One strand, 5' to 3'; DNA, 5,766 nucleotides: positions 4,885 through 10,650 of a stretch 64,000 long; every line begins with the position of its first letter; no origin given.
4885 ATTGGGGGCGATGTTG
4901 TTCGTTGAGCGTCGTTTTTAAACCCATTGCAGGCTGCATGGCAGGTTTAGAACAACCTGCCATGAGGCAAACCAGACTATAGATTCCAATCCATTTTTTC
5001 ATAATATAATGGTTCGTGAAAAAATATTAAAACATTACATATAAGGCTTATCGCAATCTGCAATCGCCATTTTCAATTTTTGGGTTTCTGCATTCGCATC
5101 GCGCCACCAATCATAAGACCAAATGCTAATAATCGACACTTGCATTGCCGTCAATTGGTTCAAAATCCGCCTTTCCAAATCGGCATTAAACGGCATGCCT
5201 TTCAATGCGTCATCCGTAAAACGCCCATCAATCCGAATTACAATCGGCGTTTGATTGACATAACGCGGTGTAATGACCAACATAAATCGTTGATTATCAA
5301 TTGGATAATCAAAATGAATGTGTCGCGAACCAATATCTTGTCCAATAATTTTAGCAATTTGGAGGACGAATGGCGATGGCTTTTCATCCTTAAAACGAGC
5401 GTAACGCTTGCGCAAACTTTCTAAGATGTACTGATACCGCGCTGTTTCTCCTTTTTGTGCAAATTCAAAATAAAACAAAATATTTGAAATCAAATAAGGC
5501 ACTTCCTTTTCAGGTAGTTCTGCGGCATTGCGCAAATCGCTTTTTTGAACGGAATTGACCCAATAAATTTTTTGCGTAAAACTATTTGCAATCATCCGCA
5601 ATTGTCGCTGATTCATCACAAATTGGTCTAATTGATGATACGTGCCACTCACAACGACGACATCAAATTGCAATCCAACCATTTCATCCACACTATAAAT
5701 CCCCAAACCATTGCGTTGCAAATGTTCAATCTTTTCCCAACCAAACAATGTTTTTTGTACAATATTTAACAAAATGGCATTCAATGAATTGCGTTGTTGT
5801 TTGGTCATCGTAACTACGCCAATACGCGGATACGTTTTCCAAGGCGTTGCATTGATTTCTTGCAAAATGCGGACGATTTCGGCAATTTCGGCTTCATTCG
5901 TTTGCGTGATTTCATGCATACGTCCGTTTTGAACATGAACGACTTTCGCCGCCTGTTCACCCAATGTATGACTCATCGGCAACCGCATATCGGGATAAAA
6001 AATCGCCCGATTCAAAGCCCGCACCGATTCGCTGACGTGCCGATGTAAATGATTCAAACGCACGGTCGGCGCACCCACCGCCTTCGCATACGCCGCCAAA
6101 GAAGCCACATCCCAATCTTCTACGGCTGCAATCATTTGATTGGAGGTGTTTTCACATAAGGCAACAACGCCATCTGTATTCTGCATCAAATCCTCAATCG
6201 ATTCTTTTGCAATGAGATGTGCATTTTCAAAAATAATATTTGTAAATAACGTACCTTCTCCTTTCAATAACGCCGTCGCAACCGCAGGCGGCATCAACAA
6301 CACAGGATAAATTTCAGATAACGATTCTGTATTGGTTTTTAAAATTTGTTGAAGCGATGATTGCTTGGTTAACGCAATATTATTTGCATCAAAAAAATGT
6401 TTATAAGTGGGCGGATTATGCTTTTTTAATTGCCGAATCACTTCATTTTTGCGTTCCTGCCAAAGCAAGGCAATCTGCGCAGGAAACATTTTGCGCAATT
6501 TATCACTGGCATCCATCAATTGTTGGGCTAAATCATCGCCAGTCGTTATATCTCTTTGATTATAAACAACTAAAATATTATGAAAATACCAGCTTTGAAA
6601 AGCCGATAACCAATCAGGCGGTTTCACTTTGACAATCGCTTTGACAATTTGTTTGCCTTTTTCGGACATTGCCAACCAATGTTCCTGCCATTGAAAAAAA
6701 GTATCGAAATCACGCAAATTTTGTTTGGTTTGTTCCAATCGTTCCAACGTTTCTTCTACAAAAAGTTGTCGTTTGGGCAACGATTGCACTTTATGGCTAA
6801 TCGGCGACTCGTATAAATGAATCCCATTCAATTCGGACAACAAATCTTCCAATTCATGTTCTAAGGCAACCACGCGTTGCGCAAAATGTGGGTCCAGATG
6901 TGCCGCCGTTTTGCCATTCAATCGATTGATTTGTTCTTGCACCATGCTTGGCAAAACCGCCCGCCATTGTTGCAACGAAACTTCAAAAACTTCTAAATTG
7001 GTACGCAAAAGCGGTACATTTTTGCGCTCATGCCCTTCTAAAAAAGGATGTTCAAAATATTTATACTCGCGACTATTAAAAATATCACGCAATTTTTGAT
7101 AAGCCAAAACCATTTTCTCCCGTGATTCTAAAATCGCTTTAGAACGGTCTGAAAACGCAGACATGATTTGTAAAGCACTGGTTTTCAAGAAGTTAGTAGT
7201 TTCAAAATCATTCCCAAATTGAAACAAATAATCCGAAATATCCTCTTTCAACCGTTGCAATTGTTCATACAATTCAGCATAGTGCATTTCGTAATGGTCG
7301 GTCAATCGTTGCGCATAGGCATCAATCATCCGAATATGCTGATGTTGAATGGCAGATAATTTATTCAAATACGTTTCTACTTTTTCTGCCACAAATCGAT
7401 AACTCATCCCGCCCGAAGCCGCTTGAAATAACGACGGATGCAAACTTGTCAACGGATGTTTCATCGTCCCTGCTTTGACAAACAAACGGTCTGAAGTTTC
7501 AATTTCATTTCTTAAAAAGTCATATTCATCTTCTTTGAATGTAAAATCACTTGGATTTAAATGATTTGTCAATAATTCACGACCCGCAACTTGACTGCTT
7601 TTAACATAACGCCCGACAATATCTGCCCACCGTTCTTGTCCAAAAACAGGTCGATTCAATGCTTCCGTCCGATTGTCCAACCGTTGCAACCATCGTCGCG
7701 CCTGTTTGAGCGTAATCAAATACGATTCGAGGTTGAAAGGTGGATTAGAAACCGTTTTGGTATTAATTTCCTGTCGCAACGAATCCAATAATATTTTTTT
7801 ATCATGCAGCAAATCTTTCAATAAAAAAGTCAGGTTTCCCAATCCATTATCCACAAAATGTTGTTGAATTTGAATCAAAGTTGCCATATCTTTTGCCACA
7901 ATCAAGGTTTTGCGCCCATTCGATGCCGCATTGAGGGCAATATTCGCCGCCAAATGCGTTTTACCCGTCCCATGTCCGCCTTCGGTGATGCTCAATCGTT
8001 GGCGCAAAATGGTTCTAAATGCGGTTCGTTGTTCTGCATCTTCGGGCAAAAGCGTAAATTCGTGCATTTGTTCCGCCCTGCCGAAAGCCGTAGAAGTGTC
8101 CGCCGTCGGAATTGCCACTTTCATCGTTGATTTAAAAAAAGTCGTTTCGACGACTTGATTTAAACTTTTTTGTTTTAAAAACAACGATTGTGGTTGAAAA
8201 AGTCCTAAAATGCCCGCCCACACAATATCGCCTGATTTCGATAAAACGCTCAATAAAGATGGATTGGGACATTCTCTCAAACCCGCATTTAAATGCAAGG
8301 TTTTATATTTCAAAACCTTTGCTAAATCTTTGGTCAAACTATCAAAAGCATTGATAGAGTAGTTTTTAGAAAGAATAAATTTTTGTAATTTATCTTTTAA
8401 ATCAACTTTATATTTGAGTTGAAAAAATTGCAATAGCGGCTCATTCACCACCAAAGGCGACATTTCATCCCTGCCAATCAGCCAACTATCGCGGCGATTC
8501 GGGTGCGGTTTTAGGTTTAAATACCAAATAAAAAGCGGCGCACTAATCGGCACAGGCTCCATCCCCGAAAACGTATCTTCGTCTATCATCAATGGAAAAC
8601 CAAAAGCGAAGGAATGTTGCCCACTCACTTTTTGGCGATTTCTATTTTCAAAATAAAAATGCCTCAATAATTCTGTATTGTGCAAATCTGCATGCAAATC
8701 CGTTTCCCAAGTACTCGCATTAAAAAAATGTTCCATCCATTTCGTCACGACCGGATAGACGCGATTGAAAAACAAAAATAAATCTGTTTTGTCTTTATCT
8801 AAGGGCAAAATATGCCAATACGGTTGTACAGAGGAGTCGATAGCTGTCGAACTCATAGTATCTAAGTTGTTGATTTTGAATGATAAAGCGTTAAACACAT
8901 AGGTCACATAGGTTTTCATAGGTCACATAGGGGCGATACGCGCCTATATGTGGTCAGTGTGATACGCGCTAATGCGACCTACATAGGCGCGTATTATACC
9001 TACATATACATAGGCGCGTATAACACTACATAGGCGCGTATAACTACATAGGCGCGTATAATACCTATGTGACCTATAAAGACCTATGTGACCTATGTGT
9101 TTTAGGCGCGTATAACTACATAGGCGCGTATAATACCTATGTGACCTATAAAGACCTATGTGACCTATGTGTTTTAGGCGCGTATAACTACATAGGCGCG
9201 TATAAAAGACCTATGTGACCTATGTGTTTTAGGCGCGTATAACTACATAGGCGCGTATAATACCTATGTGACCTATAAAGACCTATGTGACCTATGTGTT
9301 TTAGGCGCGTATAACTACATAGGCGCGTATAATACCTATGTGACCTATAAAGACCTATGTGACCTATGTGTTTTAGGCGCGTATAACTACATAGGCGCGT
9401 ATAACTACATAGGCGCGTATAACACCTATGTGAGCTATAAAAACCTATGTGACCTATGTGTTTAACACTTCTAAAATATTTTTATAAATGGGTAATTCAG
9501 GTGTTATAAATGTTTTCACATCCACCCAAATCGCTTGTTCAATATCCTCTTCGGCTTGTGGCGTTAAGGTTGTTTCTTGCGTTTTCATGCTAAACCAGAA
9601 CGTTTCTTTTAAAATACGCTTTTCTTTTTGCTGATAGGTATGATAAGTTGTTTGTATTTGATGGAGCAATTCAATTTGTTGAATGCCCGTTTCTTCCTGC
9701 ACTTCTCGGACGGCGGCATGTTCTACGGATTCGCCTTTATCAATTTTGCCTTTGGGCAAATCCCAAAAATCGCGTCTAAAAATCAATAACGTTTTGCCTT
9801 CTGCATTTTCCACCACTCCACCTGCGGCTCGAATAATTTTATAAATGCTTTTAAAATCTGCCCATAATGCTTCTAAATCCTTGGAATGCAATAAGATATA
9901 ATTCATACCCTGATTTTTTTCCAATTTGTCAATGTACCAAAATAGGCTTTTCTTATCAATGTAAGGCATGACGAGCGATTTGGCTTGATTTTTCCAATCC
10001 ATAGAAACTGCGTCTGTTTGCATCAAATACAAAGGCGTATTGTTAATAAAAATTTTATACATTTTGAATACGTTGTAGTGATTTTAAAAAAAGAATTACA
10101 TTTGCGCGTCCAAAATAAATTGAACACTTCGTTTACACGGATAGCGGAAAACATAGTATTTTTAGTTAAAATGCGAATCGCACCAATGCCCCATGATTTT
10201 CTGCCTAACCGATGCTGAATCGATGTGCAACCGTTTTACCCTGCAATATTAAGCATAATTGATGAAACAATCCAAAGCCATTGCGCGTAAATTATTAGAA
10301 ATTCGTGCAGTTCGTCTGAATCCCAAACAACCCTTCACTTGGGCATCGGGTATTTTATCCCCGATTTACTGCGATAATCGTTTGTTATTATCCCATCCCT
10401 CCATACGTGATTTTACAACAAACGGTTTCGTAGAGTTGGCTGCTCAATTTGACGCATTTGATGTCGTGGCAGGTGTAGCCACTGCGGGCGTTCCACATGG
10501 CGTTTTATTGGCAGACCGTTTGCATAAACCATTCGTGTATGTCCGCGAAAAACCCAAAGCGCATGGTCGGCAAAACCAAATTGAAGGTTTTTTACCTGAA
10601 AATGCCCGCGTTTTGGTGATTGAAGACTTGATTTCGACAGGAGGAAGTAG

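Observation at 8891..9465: Repeat island bounded by 26-bp perfect inverted repeats immediately upstream of (and overlapping) the helicase start codon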

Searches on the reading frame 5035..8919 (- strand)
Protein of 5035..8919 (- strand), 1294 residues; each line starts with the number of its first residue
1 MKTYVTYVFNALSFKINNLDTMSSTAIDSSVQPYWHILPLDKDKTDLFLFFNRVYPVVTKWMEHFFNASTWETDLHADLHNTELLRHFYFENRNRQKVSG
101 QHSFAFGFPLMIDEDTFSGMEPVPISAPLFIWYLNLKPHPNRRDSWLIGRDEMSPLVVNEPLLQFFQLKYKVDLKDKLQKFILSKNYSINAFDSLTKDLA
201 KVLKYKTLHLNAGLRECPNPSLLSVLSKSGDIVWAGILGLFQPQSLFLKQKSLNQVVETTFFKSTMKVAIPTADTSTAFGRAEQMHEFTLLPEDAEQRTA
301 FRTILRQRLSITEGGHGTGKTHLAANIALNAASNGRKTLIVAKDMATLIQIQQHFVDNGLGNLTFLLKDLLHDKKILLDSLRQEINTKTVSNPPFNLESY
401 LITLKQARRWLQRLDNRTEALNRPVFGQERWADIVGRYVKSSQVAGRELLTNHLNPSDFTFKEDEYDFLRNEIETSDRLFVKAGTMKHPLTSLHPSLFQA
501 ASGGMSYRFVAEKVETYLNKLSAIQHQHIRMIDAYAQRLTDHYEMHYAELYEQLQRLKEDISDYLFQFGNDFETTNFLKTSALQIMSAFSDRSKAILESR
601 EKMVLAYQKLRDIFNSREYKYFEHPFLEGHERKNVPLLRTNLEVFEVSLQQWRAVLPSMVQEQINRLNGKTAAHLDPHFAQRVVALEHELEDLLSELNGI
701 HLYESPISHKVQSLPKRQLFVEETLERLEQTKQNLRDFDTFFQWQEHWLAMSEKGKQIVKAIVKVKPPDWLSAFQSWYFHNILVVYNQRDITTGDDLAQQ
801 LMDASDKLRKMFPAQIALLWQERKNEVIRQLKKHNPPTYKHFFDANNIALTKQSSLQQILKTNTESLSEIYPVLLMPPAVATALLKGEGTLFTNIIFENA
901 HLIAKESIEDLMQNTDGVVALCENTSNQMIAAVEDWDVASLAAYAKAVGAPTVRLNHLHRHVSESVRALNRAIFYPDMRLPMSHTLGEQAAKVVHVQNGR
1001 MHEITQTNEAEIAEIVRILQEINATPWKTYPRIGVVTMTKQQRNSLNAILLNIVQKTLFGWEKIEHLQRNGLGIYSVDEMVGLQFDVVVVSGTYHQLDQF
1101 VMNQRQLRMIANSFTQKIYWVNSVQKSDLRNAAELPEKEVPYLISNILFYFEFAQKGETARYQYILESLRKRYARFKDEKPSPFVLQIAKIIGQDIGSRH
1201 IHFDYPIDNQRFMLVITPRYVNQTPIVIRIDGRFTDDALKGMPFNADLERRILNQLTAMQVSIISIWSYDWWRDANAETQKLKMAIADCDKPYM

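Call 9: search_protein_families(library=pfam, proteins=[window:5035-8919:-])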
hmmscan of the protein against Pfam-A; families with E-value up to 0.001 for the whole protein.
window:5035-8919:- (1294 aa): 4 families
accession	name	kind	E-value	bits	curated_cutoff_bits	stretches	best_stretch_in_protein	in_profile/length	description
PF13087.12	AAA_12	-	3.2e-05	24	27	1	995-1092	71-159/195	AAA domain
PF13604.12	AAA_30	-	0.0001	22.6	27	1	295-349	4-60/191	AAA domain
PF02562.22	PhoH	-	0.00021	21.3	27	1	292-342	4-55/205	PhoH-like protein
PF01031.25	Dynamin_M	-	0.00074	19.2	28.5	0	537-675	69-212/287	Dynamin central region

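Call 14: find_homologous_proteins(query=window:5035-8919:-)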
Query window:5035-8919:- (1294 aa): 56 proteins with E <= 0.001 among 8000 candidates.
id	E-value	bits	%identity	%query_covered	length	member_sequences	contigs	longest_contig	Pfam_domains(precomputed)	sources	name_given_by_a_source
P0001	0.0e+0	2951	100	100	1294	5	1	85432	-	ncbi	-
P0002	0.0e+0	2616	89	98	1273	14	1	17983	-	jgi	jgi:hypothetical protein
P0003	0.0e+0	1231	46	97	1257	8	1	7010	PF04851.22,PF02562.23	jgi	jgi:MinD-like ATPase involved in chromosome partitioning or flagellar assembly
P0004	0.0e+0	1217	46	98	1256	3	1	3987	PF00270.36,PF04851.22,PF02562.23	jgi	jgi:MinD-like ATPase involved in chromosome partitioning or flagellar assembly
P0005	0.0e+0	1203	45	97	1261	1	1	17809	-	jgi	jgi:hypothetical protein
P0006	0.0e+0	1201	45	96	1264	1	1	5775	PF00270.36,PF04851.22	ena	-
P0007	0.0e+0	1201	45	98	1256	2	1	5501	PF00270.36,PF04851.22,PF02562.23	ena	-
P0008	0.0e+0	1200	45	98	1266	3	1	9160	-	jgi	jgi:hypothetical protein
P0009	0.0e+0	1197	45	97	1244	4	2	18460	PF04851.22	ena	-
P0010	0.0e+0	1197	45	97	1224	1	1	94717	PF00270.36,PF04851.22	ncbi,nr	ncbi:MAG: hypothetical protein JNL70_04610 [Saprospiraceae bacterium]|nr:hypothetical protein [Sapro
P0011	0.0e+0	1196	44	97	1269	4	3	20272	-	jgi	jgi:hypothetical protein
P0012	0.0e+0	1195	45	97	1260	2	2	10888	PF00270.36,PF04851.22,PF02562.23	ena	-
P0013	0.0e+0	1193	45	97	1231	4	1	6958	PF13087.13,PF00270.36,PF04851.22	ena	-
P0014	0.0e+0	1193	46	97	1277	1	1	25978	PF04851.22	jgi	jgi:MinD-like ATPase involved in chromosome partitioning or flagellar assembly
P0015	0.0e+0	1193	45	98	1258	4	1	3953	-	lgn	-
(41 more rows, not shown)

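Call 15: find_encoding_contigs(protein=P0002, flank=6000, max_places=6)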
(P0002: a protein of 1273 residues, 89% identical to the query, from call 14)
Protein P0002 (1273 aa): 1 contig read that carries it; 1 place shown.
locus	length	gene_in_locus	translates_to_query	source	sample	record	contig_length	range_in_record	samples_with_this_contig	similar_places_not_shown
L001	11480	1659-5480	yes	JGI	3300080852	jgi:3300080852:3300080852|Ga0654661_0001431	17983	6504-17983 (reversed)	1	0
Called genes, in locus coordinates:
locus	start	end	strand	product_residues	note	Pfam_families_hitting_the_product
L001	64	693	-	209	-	PF00156:Pribosyltran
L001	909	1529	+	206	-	PF00293:NUDIX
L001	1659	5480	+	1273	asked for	-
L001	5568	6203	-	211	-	-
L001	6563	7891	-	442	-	PF23019:DUF7033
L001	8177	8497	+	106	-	-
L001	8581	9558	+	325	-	-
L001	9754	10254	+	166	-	PF00025:Arf, PF00071:Ras, PF04670:Gtr1_RagA (weak), PF08477:Roc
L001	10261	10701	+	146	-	-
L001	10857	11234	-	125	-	PF10544:T5orf172 (weak)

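Call 16: find_encoding_contigs(protein=P0001, flank=3000, max_places=6)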
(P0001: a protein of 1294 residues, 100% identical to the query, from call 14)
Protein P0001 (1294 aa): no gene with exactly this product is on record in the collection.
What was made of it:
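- Tried and rejected: The NCBI-sourced 1294-aa protein could not be traced to a contig (call 16).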

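Call 94: search_protein_families(library=padloc, proteins=[window:5035-8856:-], max_evalue=0.001)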
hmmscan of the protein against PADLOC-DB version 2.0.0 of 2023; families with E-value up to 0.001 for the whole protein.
window:5035-8856:- (1273 aa): 3 families
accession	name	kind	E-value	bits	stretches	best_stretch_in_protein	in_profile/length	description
PDLC05009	PDC-S37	-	7.1e-13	45.3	1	264-478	286-495/1550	-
PDLC02194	Hhe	-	1.4e-07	27.2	1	273-364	427-518/1911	-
PDLC04140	mad8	-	0.00021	18.9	0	290-368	31-115/314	mads_8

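Call 95: search_protein_families(library=ncbifam, proteins=[window:5035-8856:-], max_evalue=0.001)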
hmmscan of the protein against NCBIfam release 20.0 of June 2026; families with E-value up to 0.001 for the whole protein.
window:5035-8856:- (1273 aa): 7 families
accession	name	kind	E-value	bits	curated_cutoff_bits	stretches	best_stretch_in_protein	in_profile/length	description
NF058533.1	antiphage_ProA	equivalog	1.2e-16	59.5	1500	1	228-537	608-907/1903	anti-phage protein ProA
NF042953.1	Hhe_antiphage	equivalog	5.7e-10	37.2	2000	1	261-392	314-447/1797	DUF4011 domain-containing anti-phage protein Hhe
TIGR01448.2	helicase_RecD2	equivalog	0.00014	20.1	500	1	236-321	286-366/713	SF1B family DNA helicase RecD2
TIGR01447.1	recD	equivalog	0.0002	20.1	310.15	1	260-308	137-185/597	exodeoxyribonuclease V subunit alpha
TIGR01007.1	eps_fam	subfamily_domain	0.00021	20.9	108.05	1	286-340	18-75/204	polysaccharide biosynthesis tyrosine autokinase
NF053622.1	ATPseBagAMYCTU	equivalog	0.0003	20.4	400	1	285-321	6-42/325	ATPase BagA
TIGR00345.1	GET3_arsA_TRC40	subfamily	0.00093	18.8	135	0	293-326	4-37/299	TRC40/GET3/ArsA family transport-energizing ATPase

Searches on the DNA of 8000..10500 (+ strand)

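Call 11: search_rna_families(source=window, start=8000, end=10500, threshold=evalue, max_evalue=1)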
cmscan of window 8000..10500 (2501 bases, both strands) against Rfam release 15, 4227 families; matches with E-value up to 1: 1.
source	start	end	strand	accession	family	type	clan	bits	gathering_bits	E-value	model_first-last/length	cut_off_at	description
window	9871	9903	-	RF01348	CRISPR-DR38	Gene; CRISPR;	-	23.3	44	0.86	1-35/35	no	CRISPR RNA direct repeat element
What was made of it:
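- On CRISPR array: The only Rfam hit, to a CRISPR repeat model, lies outside the island and is at chance level (E = 0.86, call 11).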

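Call 73: search_dna_similar(query=window:8880-9110:+, collection=plasmids, mode=distant, max_evalue=0.01, max_rows=10)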
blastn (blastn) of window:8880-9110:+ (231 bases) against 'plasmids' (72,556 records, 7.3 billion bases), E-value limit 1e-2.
No match.

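Call 74: search_dna_similar(query=window:8880-9110:+, collection=phages, mode=distant, max_evalue=0.01, max_rows=10)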
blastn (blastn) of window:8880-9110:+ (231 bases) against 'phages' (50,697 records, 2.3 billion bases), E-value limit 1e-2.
No match.
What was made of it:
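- Tried and rejected: blastn of 8880-9110 against phages and plasmids gave no match (calls 73, 74).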
